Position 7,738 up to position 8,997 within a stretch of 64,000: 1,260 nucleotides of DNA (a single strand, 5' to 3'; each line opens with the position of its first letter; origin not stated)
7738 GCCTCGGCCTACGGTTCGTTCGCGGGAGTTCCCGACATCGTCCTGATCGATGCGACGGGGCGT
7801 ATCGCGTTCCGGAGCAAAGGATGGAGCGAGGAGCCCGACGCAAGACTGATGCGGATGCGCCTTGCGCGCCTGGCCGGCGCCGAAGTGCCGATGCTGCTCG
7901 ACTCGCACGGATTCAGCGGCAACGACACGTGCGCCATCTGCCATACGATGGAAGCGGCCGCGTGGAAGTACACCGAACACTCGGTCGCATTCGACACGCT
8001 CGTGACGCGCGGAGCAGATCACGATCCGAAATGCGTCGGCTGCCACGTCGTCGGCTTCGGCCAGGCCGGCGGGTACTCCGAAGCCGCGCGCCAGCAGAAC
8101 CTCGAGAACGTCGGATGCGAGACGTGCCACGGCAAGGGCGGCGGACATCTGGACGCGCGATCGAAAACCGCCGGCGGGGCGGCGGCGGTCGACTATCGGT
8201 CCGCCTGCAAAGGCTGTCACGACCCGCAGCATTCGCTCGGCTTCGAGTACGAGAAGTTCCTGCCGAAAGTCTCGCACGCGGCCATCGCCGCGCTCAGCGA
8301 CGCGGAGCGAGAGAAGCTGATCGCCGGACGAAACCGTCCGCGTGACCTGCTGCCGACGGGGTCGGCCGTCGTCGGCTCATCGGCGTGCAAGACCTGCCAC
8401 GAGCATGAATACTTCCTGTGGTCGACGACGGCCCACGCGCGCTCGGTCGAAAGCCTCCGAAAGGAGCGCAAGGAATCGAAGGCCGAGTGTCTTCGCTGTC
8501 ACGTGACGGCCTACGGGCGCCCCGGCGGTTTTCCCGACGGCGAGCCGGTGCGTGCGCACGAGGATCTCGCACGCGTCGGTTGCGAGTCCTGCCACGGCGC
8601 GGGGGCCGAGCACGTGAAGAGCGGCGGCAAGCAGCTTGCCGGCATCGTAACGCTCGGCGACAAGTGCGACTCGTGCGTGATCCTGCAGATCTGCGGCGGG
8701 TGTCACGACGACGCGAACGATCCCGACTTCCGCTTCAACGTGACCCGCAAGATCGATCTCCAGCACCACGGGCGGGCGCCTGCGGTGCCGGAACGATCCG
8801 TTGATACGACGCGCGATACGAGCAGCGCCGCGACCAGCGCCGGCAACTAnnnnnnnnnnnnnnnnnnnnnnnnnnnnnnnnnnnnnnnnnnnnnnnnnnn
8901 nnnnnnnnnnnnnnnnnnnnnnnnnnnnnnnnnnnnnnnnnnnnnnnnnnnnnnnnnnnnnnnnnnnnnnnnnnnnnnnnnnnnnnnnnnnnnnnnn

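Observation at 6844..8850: Thioredoxin(TlpA)-octaheme cytochrome fusion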

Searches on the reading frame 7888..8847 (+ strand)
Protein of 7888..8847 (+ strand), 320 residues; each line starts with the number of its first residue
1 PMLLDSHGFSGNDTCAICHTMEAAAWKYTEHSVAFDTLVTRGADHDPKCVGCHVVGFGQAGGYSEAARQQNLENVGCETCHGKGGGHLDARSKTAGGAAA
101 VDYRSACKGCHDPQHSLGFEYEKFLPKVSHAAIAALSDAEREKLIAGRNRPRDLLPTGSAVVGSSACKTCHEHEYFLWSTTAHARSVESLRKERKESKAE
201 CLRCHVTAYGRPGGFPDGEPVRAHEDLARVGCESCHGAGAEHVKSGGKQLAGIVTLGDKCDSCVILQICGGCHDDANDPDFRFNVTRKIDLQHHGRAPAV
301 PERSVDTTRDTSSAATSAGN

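Call 34: search_solved_structures(query=window:7888-8847:+, max_evalue=0.1, show_alignments=3)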
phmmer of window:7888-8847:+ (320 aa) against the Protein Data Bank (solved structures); distinct sequences matched with E-value up to 0.1: 3.
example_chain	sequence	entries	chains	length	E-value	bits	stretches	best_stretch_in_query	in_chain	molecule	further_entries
1bvb_A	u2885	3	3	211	5.5e-12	48.8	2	45-88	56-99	CYTOCHROME C-554 | CYTOCHROME C554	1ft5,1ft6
6i5b_A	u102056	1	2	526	3.2e-09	39.7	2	159-195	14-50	Uncharacterized protein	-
6qvm_A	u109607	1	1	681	0.0023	20.5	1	199-282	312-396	Multiheme cytochrome cf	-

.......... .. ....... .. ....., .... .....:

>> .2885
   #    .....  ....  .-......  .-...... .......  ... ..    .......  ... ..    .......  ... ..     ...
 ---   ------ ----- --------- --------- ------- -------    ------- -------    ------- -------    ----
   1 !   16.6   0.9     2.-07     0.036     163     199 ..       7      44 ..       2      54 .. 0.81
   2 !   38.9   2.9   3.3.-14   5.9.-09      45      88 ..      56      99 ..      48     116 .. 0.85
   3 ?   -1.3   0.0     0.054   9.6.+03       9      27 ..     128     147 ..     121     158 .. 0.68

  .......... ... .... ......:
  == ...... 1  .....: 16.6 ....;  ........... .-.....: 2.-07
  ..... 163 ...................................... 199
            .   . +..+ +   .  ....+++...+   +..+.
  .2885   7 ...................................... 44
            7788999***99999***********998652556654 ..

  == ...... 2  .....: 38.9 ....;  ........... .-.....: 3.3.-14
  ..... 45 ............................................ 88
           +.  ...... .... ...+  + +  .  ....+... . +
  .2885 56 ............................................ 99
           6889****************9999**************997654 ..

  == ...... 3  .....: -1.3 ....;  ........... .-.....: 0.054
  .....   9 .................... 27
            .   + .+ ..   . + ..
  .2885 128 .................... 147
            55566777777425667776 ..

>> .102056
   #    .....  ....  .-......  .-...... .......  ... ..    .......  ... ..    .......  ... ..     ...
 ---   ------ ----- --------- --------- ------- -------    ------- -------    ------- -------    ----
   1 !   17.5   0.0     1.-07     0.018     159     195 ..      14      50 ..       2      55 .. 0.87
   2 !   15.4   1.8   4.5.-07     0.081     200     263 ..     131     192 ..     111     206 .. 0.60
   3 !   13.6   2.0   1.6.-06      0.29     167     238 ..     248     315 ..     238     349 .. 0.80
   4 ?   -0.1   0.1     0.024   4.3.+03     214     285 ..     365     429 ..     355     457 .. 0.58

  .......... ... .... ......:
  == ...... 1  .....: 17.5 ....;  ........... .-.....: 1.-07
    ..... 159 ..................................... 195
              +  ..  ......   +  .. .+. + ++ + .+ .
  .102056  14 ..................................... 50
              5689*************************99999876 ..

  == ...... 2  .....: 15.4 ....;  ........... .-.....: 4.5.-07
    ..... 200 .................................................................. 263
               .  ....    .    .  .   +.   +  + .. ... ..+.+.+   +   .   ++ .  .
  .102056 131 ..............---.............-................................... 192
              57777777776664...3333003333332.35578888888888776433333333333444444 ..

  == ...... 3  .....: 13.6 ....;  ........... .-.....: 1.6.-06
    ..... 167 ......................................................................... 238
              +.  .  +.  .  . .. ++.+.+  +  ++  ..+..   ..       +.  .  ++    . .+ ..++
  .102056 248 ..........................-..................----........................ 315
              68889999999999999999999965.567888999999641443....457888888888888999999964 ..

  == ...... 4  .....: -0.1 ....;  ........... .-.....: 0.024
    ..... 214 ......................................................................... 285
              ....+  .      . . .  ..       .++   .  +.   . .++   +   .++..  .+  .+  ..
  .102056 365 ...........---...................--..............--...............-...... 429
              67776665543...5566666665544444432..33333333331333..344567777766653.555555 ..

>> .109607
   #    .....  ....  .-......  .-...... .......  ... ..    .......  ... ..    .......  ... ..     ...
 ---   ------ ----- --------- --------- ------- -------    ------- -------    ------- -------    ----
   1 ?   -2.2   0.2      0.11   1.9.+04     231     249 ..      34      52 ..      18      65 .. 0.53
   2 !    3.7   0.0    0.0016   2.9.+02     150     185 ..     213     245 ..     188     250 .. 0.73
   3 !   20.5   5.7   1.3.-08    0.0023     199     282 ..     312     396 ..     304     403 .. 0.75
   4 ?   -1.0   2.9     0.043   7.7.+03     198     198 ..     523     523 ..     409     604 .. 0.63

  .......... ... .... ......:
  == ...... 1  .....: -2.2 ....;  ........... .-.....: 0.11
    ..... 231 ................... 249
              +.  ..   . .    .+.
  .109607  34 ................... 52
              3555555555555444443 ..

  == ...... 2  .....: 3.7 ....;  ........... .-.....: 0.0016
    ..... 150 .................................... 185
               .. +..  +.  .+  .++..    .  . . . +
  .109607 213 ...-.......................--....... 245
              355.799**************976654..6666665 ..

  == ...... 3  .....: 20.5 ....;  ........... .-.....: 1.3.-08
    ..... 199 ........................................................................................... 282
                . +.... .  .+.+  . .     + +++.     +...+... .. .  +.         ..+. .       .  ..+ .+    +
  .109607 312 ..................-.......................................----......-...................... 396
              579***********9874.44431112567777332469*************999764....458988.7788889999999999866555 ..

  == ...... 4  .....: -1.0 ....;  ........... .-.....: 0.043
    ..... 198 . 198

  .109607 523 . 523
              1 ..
